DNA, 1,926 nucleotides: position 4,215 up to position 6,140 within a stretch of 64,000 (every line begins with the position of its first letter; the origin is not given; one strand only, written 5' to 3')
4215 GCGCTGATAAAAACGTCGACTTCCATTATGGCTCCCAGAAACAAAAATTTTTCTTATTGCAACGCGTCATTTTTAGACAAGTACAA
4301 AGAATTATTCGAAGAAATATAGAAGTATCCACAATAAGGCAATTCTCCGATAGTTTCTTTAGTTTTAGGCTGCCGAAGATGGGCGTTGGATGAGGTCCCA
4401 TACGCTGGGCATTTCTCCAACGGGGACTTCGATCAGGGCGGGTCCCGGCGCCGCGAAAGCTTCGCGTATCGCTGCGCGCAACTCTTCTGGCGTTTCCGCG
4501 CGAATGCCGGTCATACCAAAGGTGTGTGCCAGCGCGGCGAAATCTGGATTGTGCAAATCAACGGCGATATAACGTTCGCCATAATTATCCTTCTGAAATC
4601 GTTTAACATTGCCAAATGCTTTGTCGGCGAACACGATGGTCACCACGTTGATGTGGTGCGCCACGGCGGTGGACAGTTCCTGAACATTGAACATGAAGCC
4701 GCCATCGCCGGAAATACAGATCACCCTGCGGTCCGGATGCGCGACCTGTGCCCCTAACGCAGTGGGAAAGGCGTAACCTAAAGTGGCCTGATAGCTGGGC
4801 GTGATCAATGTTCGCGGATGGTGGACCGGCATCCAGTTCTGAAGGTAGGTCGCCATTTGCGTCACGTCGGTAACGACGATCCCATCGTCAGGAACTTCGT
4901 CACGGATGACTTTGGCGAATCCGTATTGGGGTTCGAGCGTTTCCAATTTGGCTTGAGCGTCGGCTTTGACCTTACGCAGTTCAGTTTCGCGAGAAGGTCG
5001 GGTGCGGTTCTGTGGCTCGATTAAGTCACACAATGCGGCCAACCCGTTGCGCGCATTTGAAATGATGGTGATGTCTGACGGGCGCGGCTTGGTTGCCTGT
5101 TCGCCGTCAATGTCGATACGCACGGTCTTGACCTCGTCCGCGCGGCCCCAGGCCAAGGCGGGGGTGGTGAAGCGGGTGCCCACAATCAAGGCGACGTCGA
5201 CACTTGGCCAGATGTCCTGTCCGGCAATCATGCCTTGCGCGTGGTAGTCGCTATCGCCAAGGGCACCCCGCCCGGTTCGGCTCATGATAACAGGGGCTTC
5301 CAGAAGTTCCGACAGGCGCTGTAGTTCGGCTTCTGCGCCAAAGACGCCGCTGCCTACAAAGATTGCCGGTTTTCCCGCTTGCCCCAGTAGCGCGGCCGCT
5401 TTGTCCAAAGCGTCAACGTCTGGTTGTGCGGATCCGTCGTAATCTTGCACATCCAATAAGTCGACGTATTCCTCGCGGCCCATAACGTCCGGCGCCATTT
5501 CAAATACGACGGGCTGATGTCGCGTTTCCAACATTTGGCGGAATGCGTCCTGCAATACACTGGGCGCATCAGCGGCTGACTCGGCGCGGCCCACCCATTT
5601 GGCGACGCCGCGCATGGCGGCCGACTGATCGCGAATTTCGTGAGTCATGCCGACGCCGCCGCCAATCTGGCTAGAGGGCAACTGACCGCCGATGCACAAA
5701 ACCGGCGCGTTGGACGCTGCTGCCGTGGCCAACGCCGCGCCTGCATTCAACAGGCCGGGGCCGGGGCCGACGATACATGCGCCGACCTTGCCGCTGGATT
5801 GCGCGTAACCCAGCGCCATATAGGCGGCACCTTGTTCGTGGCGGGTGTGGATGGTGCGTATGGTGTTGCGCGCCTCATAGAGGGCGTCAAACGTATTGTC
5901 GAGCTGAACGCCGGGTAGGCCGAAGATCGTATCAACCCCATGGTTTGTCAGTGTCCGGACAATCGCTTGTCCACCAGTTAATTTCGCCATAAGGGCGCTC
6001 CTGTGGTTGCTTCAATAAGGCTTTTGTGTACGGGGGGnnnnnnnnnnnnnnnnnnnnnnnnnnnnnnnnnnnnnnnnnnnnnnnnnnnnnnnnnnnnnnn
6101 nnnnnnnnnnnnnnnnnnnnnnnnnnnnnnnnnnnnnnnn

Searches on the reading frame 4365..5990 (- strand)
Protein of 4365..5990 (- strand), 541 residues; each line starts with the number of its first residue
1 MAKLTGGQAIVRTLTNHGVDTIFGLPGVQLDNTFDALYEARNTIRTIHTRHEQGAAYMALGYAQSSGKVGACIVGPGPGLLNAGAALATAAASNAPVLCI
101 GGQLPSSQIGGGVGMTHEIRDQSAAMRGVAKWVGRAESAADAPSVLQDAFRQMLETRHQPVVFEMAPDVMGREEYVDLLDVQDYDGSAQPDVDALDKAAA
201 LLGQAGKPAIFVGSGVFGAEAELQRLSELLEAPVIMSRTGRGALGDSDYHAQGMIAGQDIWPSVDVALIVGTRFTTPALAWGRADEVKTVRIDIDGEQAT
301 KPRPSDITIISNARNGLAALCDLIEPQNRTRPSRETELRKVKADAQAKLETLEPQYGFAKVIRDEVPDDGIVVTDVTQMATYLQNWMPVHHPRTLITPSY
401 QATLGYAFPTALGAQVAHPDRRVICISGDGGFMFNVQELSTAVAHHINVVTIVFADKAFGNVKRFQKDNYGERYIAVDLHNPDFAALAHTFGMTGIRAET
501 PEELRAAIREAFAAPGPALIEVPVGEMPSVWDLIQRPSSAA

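Call 9: search_protein_families(library=pfam, proteins=[window:4365-5990:-], max_evalue=0.00001)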
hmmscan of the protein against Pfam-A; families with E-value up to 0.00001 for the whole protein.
window:4365-5990:- (541 aa): 3 families
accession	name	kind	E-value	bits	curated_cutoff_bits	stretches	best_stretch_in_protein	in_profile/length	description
PF02775.26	TPP_enzyme_C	-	3.3e-45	154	21.9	1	375-522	1-151/151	Thiamine pyrophosphate enzyme, C-terminal TPP binding domain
PF02776.23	TPP_enzyme_N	-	2.4e-36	124.5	26.8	1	5-124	2-118/119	Thiamine pyrophosphate enzyme, N-terminal TPP binding domain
PF00205.28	TPP_enzyme_M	-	1.6e-18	67.1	30.4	1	195-320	1-137/137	Thiamine pyrophosphate enzyme, central domain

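Call 32: find_encoding_contigs(protein=window:4365-5990:-, flank=10000, max_places=6)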
Protein window:4365-5990:- (541 aa): 5 contigs read that carry it; 5 places shown.
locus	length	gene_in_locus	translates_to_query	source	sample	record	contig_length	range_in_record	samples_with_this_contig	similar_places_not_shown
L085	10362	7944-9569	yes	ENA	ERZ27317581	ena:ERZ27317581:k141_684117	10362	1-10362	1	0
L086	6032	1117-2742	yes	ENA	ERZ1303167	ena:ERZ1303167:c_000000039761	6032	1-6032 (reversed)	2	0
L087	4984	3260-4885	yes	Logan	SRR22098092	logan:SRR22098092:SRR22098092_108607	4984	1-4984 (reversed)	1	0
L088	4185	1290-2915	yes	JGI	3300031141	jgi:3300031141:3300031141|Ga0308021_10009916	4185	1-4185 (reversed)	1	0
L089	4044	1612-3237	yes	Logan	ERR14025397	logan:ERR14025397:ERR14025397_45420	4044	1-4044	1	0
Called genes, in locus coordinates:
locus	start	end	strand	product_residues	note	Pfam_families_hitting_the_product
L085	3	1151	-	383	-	?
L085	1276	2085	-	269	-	PF00378:ECH_1, PF16113:ECH_2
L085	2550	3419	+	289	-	PF12974:Phosphonate-bd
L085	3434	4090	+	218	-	PF00005:ABC_tran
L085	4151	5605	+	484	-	-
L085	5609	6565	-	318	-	PF00534:Glycos_transf_1, PF13692:Glyco_trans_1_4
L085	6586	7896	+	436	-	PF12867:DinB_2 (weak), PF03781:FGE-sulfatase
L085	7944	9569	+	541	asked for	PF02776:TPP_enzyme_N, PF00205:TPP_enzyme_M, PF02775:TPP_enzyme_C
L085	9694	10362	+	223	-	?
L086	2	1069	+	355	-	?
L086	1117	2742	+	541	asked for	PF02776:TPP_enzyme_N, PF00205:TPP_enzyme_M, PF02775:TPP_enzyme_C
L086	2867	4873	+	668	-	PF01970:TctA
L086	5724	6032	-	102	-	?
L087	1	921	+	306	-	?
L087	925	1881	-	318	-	PF00534:Glycos_transf_1, PF13692:Glyco_trans_1_4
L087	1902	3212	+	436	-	PF12867:DinB_2 (weak), PF03781:FGE-sulfatase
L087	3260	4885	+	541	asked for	PF02776:TPP_enzyme_N, PF00205:TPP_enzyme_M, PF02775:TPP_enzyme_C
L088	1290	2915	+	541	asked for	PF02776:TPP_enzyme_N, PF00205:TPP_enzyme_M, PF02775:TPP_enzyme_C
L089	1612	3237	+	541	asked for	PF02776:TPP_enzyme_N, PF00205:TPP_enzyme_M, PF02775:TPP_enzyme_C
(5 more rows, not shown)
